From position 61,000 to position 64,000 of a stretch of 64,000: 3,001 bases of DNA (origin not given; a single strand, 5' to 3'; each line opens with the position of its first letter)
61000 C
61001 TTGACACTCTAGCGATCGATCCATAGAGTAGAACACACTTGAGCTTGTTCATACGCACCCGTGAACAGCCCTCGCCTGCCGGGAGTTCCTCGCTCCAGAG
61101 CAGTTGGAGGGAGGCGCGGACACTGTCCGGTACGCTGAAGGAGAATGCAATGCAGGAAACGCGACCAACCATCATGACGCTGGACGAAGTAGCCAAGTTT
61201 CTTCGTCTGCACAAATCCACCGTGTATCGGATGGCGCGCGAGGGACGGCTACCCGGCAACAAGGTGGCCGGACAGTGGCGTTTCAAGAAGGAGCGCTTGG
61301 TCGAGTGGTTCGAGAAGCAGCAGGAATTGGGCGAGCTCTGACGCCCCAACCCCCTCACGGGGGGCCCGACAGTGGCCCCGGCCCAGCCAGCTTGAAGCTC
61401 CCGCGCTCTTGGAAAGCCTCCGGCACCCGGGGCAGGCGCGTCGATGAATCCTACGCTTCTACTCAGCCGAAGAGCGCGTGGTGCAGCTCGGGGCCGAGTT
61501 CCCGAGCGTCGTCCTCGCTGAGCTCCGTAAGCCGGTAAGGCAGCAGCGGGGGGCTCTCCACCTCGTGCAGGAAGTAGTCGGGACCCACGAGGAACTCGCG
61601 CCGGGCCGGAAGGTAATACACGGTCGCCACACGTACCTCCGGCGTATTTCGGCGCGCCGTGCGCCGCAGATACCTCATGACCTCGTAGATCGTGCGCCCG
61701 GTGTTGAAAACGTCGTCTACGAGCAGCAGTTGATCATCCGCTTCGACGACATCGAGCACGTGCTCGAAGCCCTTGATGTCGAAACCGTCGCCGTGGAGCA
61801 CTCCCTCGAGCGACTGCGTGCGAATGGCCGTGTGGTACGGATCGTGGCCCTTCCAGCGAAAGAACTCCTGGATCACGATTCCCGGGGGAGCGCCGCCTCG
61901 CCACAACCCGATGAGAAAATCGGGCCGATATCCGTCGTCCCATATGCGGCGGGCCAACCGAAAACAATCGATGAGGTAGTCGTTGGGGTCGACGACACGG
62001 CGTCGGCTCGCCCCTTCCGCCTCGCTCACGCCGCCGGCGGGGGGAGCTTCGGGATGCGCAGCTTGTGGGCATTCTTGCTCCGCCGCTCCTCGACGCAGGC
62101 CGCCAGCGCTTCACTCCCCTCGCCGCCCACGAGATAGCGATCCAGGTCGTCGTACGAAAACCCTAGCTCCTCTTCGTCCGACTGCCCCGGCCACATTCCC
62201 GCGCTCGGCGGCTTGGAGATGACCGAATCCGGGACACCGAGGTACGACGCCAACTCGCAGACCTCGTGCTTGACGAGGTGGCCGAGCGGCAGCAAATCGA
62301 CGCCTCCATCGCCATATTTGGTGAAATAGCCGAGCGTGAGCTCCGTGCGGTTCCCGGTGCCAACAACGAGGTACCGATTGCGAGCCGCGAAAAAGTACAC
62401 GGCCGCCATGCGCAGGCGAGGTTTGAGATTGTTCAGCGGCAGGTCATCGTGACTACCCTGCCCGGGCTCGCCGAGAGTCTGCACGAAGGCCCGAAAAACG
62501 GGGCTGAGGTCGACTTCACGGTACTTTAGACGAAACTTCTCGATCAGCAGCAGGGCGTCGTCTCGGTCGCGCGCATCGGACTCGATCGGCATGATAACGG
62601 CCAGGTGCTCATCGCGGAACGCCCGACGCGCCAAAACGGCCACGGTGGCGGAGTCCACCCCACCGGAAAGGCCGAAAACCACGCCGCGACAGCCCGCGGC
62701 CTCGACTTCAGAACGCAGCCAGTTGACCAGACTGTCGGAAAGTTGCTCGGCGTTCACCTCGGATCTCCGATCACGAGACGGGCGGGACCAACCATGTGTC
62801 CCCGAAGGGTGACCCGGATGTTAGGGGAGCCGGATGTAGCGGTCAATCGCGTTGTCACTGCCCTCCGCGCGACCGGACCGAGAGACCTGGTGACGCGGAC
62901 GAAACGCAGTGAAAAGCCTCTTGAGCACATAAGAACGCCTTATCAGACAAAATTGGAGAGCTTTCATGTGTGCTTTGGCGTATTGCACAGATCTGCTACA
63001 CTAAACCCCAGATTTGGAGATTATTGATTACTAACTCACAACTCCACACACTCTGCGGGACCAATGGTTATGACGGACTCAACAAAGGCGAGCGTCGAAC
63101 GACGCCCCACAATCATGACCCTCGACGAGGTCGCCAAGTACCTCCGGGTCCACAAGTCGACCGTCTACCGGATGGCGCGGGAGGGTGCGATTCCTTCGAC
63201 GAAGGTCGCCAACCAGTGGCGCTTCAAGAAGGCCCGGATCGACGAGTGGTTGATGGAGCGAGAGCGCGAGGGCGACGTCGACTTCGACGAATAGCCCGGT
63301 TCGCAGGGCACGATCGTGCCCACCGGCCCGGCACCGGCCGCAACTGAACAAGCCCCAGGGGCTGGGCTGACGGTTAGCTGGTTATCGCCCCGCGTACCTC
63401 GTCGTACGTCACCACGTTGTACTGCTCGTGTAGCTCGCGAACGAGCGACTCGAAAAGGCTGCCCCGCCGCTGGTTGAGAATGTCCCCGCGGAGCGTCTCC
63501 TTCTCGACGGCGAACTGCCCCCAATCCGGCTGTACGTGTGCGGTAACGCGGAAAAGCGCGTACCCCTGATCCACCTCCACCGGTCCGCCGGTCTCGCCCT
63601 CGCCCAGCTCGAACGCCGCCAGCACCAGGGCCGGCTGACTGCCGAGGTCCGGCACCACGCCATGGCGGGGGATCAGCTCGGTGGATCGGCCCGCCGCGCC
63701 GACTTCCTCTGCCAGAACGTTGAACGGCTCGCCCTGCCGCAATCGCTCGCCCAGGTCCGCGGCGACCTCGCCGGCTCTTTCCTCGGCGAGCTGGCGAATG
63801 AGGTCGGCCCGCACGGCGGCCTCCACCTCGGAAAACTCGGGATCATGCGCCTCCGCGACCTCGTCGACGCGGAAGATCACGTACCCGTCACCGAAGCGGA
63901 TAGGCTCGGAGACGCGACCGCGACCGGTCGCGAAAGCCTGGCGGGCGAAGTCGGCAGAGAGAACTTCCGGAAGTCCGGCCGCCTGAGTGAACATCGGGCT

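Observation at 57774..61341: Srs-like phenolic-lipid biosynthetic operon (methyltransferase - FAD oxidoreductase - type III PKS), translationally coupled, with divergent HTH_17 regulator and palindromic operator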

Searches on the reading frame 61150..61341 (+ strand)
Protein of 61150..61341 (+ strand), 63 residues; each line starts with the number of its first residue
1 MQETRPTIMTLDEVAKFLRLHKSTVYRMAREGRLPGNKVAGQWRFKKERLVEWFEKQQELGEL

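Call 3: search_protein_families(library=pfam, proteins=[window:61150-61341:+])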
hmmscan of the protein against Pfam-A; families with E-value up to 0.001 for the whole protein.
window:61150-61341:+ (63 aa): 1 family
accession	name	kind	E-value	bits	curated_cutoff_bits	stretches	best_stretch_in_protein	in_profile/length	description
PF12728.13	HTH_17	-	3.1e-17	63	27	1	9-57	2-50/51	Helix-turn-helix domain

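Call 4: search_protein_families(library=ncbifam, proteins=[window:61150-61341:+])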
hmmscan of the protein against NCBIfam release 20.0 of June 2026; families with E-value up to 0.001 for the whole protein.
window:61150-61341:+ (63 aa): 4 families
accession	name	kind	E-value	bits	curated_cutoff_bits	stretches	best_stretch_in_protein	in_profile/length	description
NF047737.1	antiphage_MADS1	equivalog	1.3e-17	63.7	80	1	7-53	2-48/49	methylation-associated defense system helix-turn-helix domain-containing protein MAD1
TIGR01764.1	excise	domain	3.5e-14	52.9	28.8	1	9-56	2-49/49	excisionase family DNA-binding protein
NF033787.1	HTH_BldC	subfamily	0.0002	21.1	77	1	8-47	2-42/49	BldC family transcriptional regulator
NF033518.0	transpos_IS607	equivalog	0.00076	19.1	110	1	13-59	2-49/187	IS607 family transposase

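Call 42: find_related_loci(query=window:61150-61341:+, collection=metagenome_contigs, flank=6000)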
Query window:61150-61341:+ (63 aa) in metagenome_contigs; peptide patterns used: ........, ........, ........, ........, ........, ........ (x = any residue, [..] = any of these).
586 stretches matched a pattern; 220 encode a relative of the query (tblastn E <= 1e-3); the best 80 are kept; 79 distinct loci.
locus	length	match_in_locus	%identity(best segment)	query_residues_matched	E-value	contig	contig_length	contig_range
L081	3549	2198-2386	100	1-63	2e-39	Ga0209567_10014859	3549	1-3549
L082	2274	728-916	97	1-63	3e-38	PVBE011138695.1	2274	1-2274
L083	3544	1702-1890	94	1-63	3e-37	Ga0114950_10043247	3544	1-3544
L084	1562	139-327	94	1-63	1e-37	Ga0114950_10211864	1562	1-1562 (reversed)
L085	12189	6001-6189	94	1-63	6e-37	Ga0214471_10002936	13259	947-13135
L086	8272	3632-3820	90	1-63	1e-36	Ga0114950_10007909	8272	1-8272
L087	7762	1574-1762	90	1-63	1e-36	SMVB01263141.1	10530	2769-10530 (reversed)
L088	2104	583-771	92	1-63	2e-36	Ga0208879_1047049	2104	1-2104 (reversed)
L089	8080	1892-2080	90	1-63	2e-36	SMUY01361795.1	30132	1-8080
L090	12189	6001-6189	90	1-63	2e-36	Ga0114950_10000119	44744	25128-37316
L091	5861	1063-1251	92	1-63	2e-36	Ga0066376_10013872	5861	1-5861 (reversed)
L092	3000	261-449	89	1-63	4e-35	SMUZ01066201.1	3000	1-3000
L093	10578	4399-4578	90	1-60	4e-34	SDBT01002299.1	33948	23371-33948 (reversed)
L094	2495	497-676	90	1-60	6e-34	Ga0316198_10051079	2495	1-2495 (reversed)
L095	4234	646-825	90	1-60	4e-34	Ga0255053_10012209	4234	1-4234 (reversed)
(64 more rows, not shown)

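Call 69: list_cluster_members(proteins=[P0001, window:61150-61341:+])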
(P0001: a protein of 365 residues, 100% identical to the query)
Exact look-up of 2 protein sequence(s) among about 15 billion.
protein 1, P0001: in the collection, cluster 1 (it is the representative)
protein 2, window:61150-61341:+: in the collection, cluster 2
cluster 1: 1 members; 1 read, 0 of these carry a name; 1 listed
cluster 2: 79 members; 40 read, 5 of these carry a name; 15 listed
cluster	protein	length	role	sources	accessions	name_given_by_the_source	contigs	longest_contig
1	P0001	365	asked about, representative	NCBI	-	-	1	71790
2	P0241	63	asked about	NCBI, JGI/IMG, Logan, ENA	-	-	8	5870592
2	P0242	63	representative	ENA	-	-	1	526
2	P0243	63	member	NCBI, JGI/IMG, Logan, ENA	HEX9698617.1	MAG TPA: helix-turn-helix domain-containing protein [Acidobacteriota bacterium] | excisionase family DNA binding protein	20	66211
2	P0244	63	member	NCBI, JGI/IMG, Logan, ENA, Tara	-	excisionase family DNA binding protein | strand:+ start:526 stop:717 length:192 start_codon:yes stop_codon:yes gene_type:complete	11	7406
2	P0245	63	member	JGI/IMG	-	excisionase family DNA binding protein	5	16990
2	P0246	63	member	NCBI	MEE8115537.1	MAG: helix-turn-helix domain-containing protein [Gemmatimonadales bacterium]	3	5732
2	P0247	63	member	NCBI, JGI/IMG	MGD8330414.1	MAG: helix-turn-helix domain-containing protein [Acidobacteriota bacterium] | excisionase family DNA binding protein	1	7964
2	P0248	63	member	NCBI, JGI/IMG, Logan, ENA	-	-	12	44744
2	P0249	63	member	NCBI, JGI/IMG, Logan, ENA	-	-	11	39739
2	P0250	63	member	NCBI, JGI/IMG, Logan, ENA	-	-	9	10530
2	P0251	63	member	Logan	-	-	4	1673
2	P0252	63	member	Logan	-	-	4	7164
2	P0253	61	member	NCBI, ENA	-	-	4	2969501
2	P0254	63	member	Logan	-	-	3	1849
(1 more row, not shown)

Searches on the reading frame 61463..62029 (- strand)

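Call 3: search_protein_families(library=pfam, proteins=[window:61463-62029:-])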
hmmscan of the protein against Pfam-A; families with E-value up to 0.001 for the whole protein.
window:61463-62029:- (188 aa): 1 family
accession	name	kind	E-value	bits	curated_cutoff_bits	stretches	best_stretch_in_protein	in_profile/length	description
PF00156.33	Pribosyltran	-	2.6e-09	37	26.3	1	19-157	12-143/158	Phosphoribosyl transferase domain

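Call 4: search_protein_families(library=ncbifam, proteins=[window:61463-62029:-])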
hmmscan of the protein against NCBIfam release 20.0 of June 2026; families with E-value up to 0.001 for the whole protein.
window:61463-62029:- (188 aa): 1 family
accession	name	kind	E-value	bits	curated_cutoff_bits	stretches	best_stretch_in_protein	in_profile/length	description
TIGR01203.1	HGPRTase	equivalog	3.4e-05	23.7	150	1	97-158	84-142/167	hypoxanthine phosphoribosyltransferase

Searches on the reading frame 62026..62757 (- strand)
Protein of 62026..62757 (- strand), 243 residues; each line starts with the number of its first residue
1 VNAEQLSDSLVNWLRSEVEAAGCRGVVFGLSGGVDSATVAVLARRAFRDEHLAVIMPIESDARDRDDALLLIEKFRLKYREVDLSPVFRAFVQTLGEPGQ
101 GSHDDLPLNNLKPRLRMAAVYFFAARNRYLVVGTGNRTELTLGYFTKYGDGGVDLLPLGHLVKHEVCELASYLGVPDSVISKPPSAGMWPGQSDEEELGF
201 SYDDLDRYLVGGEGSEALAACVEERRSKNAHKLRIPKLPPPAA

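Call 3: search_protein_families(library=pfam, proteins=[window:62026-62757:-])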
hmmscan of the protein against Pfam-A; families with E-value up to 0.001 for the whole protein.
window:62026-62757:- (243 aa): 2 families
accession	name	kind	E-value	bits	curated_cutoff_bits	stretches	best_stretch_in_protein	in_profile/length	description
PF02540.23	NAD_synthase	-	9.3e-72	241.5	21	1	9-235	4-241/242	NAD synthase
PF03054.22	tRNA_Me_trans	-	0.00044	20.4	20.6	0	26-62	3-38/202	tRNA methyl transferase HUP domain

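Call 4: search_protein_families(library=ncbifam, proteins=[window:62026-62757:-])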
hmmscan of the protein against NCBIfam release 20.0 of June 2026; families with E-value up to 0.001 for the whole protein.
window:62026-62757:- (243 aa): 11 families
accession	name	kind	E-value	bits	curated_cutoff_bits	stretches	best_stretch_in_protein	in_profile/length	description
TIGR00552.1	nadE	equivalog_domain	1.3e-74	250.6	63.65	1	5-237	4-242/251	NAD(+) synthase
NF010587.0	PRK13980.1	equivalog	8.3e-74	248.1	255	1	1-210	9-215/267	NAD+ synthase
NF002048.0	PRK00876.1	subfamily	2e-41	141.9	313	2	108-215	173-282/330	NAD(+) synthase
NF001979.1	PRK00768.1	equivalog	2.4e-41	142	250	1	8-236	22-263/266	NAD(+) synthase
NF010588.0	PRK13981.1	equivalog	3e-34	118.3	479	1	4-209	266-479/546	NAD+ synthase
NF002730.0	PRK02628.1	equivalog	3.5e-14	51.9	473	1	14-149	350-493/677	NAD(+) synthase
TIGR00884.1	guaA_Cterm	equivalog_domain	3.2e-09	36.5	338.75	1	10-58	6-51/310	glutamine-hydrolyzing GMP synthase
NF000848.1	PRK00074.1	equivalog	3e-08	32.7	400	1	5-56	198-246/512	glutamine-hydrolyzing GMP synthase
NF001138.1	PRK00143.1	equivalog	0.00021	20.3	284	0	26-59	2-34/345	tRNA 2-thiouridine(34) synthase MnmA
TIGR00268.2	TIGR00268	equivalog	0.00048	19.5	150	0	25-77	15-69/259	ATP-dependent sacrificial sulfur transferase LarE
TIGR00420.1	trmU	equivalog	0.00092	18.2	236.95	0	26-66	3-42/351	tRNA 2-thiouridine(34) synthase MnmA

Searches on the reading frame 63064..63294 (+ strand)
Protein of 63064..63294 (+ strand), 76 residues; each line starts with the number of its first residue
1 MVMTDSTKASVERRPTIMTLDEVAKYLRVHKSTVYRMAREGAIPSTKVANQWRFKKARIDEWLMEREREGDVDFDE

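Call 3: search_protein_families(library=pfam, proteins=[window:63064-63294:+])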
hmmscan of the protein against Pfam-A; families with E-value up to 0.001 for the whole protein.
window:63064-63294:+ (76 aa): 1 family
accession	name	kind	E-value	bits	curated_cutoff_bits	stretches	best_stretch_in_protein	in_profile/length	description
PF12728.13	HTH_17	-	7.5e-18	65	27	1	18-66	2-50/51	Helix-turn-helix domain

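Call 4: search_protein_families(library=ncbifam, proteins=[window:63064-63294:+])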
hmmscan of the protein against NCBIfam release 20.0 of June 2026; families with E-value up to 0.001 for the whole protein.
window:63064-63294:+ (76 aa): 4 families
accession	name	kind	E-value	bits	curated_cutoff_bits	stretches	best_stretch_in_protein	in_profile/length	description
NF047737.1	antiphage_MADS1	equivalog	8.7e-20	70.7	80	1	16-63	2-49/49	methylation-associated defense system helix-turn-helix domain-containing protein MAD1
TIGR01764.1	excise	domain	4.8e-17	62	28.8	1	18-63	2-47/49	excisionase family DNA-binding protein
NF033787.1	HTH_BldC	subfamily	7.6e-05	22.5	77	1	17-47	2-32/49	BldC family transcriptional regulator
NF033518.0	transpos_IS607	equivalog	0.00085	18.9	110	1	22-69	2-50/187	IS607 family transposase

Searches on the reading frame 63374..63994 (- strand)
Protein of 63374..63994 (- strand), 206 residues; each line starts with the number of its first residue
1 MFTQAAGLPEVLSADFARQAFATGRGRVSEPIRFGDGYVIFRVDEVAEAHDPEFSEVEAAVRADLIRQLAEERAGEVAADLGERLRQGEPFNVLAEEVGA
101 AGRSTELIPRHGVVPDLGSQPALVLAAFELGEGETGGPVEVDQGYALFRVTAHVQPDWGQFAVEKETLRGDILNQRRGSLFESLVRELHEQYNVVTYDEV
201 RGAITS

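Call 71: search_protein_families(library=pfam, proteins=[window:63374-63994:-])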
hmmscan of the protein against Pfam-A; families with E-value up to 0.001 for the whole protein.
window:63374-63994:- (206 aa): 2 families
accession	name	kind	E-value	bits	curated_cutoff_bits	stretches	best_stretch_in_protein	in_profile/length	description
PF13145.12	Rotamase_2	-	2.1e-19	71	27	2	10-58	72-120/121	PPIC-type PPIASE domain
PF00639.27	Rotamase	-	2.2e-09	38.6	21.7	1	70-151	14-96/97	PPIC-type PPIASE domain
